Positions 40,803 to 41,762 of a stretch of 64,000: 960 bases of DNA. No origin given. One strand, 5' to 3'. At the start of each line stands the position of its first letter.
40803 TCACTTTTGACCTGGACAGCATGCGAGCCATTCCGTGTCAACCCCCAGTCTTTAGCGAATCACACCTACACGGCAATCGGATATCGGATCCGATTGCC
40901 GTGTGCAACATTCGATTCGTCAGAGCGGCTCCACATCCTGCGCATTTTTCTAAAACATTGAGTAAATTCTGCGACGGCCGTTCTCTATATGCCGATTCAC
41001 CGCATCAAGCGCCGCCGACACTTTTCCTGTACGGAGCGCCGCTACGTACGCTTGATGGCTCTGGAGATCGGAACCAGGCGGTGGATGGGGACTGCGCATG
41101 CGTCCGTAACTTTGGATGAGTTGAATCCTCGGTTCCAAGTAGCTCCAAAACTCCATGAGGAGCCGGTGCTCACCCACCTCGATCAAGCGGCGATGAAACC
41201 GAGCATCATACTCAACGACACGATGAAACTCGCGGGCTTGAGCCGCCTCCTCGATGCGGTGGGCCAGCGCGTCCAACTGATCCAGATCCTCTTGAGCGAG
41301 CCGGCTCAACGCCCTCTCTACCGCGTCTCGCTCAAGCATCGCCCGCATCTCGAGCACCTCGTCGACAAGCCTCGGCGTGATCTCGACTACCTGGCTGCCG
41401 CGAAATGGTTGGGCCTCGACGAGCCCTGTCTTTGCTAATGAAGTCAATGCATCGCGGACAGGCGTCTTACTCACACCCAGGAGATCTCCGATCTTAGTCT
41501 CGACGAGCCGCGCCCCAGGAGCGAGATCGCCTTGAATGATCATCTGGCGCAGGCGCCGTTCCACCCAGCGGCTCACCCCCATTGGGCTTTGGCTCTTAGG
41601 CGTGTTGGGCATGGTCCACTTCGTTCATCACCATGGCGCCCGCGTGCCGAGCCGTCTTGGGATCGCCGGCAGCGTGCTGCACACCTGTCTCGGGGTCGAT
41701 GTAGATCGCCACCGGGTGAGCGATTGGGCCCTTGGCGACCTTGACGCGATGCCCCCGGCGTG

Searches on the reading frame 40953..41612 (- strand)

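Call 7: search_protein_families(library=pfam, proteins=[window:40953-41612:-], max_evalue=0.01)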
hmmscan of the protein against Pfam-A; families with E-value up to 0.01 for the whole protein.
window:40953-41612:- (220 aa): 3 families
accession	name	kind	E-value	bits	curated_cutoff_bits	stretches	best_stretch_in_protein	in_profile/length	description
PF07729.17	FCD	-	1.7e-21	77.4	24.3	1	85-211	1-125/125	FCD domain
PF00392.27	GntR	-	7.5e-17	61.2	27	1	17-75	5-64/64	Bacterial regulatory proteins, gntR family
PF01978.25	TrmB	-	0.0016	18.7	25.6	0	39-69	26-56/68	Sugar-specific transcriptional regulator TrmB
